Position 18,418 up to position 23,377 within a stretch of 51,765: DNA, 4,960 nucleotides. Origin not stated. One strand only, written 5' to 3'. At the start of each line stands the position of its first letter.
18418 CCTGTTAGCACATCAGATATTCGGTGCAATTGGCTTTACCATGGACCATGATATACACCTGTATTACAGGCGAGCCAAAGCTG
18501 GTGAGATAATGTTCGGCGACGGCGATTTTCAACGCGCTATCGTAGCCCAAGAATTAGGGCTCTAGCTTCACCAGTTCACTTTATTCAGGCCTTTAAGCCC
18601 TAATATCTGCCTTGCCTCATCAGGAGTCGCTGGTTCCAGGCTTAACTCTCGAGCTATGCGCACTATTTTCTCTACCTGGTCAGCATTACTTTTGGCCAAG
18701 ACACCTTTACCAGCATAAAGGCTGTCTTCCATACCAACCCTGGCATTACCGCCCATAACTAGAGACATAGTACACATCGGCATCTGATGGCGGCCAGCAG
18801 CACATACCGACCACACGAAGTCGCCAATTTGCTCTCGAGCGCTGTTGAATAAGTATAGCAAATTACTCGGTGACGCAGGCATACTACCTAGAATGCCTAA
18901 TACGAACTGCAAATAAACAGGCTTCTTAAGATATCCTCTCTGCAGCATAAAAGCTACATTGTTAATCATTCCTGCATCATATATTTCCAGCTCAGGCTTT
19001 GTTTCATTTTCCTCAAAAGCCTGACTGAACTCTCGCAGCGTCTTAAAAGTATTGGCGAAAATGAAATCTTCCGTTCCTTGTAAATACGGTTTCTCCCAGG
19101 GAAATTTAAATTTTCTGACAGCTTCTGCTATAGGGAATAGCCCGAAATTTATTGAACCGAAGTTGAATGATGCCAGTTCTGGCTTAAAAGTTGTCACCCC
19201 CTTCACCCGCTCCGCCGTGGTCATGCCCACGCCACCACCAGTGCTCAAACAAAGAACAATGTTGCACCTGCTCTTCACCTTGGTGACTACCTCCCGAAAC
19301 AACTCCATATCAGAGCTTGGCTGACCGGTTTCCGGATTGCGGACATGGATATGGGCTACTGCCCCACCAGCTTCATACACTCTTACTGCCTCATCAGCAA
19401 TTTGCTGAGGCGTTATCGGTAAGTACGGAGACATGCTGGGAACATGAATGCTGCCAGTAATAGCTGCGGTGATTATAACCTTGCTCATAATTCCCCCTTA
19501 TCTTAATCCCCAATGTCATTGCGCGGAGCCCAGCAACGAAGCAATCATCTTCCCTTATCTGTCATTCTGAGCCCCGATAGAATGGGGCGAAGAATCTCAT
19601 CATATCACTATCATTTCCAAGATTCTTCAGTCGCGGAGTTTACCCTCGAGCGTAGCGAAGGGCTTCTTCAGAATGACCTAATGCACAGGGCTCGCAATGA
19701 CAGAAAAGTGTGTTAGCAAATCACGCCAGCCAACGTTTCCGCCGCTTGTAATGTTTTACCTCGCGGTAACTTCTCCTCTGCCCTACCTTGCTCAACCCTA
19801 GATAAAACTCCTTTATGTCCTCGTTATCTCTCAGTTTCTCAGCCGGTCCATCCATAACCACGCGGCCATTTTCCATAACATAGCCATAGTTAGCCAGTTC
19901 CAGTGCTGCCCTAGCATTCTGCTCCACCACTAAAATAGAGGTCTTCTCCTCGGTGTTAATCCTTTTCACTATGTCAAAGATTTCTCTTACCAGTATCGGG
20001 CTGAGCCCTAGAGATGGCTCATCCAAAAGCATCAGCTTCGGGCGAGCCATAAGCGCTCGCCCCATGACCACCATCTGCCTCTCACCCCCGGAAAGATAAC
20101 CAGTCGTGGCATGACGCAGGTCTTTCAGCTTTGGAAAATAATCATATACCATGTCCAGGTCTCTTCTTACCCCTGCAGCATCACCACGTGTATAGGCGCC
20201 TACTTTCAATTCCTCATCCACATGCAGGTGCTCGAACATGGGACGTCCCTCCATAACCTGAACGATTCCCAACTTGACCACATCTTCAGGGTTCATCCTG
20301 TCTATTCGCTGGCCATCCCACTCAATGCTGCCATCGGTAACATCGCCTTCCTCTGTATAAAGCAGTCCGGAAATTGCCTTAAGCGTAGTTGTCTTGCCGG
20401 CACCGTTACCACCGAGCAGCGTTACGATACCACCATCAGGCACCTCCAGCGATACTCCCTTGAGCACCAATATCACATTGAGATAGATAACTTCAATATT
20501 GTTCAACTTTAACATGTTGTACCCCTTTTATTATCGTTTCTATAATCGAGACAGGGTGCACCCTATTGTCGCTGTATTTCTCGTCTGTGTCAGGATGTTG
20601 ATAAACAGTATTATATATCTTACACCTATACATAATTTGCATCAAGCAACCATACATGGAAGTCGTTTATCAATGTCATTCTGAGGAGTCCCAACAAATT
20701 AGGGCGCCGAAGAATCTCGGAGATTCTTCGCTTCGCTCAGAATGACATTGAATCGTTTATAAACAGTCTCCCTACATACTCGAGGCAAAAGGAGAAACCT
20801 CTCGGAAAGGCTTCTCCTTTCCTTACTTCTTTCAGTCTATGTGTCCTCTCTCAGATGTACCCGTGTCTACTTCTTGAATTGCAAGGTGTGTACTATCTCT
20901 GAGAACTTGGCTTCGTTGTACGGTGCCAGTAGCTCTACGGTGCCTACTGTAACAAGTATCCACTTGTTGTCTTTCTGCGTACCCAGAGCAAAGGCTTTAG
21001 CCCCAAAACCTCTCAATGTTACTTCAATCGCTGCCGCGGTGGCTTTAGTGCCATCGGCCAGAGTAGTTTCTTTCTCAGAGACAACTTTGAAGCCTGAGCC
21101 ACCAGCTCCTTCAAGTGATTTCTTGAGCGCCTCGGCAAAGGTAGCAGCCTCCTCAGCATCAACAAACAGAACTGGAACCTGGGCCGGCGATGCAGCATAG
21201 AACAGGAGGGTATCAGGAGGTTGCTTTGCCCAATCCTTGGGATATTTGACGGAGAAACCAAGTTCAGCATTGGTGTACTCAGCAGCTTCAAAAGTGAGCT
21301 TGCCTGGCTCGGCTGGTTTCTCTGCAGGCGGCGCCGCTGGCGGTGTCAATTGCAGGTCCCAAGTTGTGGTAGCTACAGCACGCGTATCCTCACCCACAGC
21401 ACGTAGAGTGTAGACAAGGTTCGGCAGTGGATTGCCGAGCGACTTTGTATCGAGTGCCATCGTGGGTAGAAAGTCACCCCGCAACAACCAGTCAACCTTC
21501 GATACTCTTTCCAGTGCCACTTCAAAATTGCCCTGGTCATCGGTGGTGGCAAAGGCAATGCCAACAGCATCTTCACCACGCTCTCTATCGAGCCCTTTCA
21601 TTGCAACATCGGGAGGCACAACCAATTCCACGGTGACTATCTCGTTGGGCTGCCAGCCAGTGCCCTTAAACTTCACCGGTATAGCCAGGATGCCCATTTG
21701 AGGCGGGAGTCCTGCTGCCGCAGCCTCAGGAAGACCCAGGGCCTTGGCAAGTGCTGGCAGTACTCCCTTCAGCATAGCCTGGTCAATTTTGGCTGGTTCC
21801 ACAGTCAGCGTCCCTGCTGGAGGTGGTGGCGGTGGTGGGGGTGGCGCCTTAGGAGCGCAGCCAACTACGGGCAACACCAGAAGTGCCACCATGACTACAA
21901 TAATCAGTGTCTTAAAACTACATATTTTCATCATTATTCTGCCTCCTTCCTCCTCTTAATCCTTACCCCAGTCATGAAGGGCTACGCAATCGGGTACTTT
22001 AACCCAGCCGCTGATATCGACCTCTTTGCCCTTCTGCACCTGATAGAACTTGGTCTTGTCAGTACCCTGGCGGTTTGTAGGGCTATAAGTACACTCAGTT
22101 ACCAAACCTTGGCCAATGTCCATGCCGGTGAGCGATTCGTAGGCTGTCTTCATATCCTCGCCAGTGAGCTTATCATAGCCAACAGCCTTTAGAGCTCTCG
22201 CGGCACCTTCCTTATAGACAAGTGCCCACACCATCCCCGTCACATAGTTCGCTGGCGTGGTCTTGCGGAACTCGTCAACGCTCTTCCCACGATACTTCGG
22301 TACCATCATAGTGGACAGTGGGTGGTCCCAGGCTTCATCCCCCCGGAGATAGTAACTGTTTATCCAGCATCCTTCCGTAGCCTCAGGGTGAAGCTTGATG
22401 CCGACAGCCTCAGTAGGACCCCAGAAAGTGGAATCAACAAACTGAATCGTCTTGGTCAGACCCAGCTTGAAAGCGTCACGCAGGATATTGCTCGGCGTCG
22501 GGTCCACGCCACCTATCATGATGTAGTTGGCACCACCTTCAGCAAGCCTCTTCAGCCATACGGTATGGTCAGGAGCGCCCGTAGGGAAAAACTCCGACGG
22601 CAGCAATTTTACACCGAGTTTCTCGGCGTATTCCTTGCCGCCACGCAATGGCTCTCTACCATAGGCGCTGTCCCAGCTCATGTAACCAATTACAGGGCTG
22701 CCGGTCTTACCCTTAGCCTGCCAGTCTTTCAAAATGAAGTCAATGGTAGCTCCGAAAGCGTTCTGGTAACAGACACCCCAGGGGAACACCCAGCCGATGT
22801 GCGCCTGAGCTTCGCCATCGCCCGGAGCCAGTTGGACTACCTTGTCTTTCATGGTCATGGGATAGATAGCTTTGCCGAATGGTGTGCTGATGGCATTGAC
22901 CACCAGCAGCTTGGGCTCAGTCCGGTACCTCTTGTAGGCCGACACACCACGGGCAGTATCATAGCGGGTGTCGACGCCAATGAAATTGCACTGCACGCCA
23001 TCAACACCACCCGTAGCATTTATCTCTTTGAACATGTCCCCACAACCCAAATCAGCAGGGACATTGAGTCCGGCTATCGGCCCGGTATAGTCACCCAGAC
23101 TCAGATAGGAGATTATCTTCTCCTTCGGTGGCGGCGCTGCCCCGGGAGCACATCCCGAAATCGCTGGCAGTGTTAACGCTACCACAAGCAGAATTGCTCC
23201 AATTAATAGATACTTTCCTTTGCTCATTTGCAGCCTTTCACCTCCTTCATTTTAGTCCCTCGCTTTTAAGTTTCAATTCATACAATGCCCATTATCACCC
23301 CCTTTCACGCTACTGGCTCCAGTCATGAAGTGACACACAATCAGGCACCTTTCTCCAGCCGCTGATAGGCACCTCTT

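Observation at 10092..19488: Liu/Atu-like carboxylation pathway in which BKACE enzymes take the place of the missing HMG-CoA lyase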

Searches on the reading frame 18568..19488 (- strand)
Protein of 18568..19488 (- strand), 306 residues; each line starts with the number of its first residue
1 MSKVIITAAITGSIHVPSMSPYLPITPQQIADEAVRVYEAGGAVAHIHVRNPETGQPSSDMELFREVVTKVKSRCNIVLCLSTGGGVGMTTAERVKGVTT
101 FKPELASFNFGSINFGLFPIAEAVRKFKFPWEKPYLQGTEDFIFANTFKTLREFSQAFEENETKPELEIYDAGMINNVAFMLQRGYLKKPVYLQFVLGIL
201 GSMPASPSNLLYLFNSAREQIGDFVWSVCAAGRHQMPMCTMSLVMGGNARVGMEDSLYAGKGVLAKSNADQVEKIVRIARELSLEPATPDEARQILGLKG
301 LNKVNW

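Call 4: search_protein_families(library=pfam, proteins=[window:18568-19488:-])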
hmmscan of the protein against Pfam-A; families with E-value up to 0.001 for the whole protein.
window:18568-19488:- (306 aa): 1 family
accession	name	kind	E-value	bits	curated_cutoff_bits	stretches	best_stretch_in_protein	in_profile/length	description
PF05853.18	BKACE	-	1.2e-104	350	24.8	1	3-298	1-274/274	beta-keto acid cleavage enzyme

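Call 5: search_protein_families(library=ncbifam, proteins=[window:18568-19488:-], max_evalue=1e-10)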
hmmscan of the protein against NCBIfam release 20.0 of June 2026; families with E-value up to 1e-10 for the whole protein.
window:18568-19488:- (306 aa): 4 families
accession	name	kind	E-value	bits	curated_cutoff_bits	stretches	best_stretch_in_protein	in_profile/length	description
NF053538.1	DixhxACActTsKce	equivalog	8.5e-122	406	430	1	2-305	5-309/310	3,5-dioxohexanoate:acetyl-CoA acetone transferase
NF052387.1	Lys_ferment_KCE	equivalog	1.5e-85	286.8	382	2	142-298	114-267/267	3-keto-5-aminohexanoate cleavage enzyme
NF052389.1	Lys_KAL_CLE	exception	4.2e-63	213.6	725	2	141-300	282-438/440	bifunctional 3-aminobutyryl-CoA ammonia lyase/3-keto-5-aminohexanoate cleavage enzyme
NF053568.1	3OXCoAcCUPNH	equivalog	3.2e-57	193.9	350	2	142-299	116-273/274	3-oxoadipate:acetyl-CoA acetyltransferase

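Call 9: search_solved_structures(query=window:18568-19488:-, max_evalue=0.00001)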
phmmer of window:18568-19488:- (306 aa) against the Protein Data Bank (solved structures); distinct sequences matched with E-value up to 0.00001: 14.
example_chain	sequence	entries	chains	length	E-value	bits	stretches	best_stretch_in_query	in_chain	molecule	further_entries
3lot_A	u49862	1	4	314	2.4e-105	355.3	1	4-306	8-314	uncharacterized protein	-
3e02_A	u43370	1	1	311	5e-94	318.2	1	2-304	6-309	uncharacterized protein DUF849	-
3e49_A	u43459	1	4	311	1.2e-82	280.8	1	3-305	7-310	uncharacterized protein DUF849 with a TIM barrel fold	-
8rio_A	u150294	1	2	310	1.5e-77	264.1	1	2-306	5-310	3-keto-5-aminohexanoate cleavage protein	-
8rip_A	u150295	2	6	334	2e-77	263.7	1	2-306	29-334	3-keto-5-aminohexanoate cleavage protein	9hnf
2y7d_A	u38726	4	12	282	6e-57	196.5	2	141-298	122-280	3-KETO-5-AMINOHEXANOATE CLEAVAGE ENZYME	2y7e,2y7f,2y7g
3c6c_A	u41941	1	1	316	4.5e-49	170.7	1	3-299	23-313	3-keto-5-aminohexanoate cleavage enzyme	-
9zsc_A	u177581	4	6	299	2.9e-41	145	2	143-296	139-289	3-keto-5-aminohexanoate cleavage protein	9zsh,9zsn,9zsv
3no5_A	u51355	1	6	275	5.9e-35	124.3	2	163-298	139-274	Uncharacterized protein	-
3chv_A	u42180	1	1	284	1.9e-32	116.1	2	4-115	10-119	Prokaryotic domain of unknown function (DUF849) with a TIM barrel fold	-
3fa5_A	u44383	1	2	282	8.8e-31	110.6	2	161-299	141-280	protein of unknown function (DUF849)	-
5zmu_A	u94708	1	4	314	2.9e-22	82.7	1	5-299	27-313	Cis-epoxysuccinate hydrolase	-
5zmy_A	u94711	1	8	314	7.3e-22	81.3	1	5-299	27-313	Cis-epoxysuccinate hydrolase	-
4nna_A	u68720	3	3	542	4.3e-07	32.9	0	18-51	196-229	OBCA, Oxalate Biosynthetic Component A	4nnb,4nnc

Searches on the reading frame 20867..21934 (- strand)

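Call 6: search_protein_families(library=pfam, proteins=[window:20867-21934:-], max_evalue=0.00001)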
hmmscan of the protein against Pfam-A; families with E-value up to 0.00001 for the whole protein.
window:20867-21934:- (355 aa): 0 families

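Call 12: search_protein_families(library=pfam, proteins=[window:20867-21934:-], max_evalue=0.01)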
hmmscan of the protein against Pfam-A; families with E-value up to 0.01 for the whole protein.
window:20867-21934:- (355 aa): 1 family
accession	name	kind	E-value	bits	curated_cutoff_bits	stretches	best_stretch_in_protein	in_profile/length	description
PF18933.6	PsbP_2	-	0.0028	18.1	27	1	216-247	43-75/184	PsbP-like protein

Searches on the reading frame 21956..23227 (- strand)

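Call 10: search_protein_families(library=pfam, proteins=[window:21956-23227:-], max_evalue=0.00001)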
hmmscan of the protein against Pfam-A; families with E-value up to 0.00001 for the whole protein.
window:21956-23227:- (423 aa): 1 family
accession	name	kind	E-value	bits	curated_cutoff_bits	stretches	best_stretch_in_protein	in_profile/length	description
PF13458.12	Peripla_BP_6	-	7.9e-32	111.7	31.7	1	44-400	7-342/343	Periplasmic binding protein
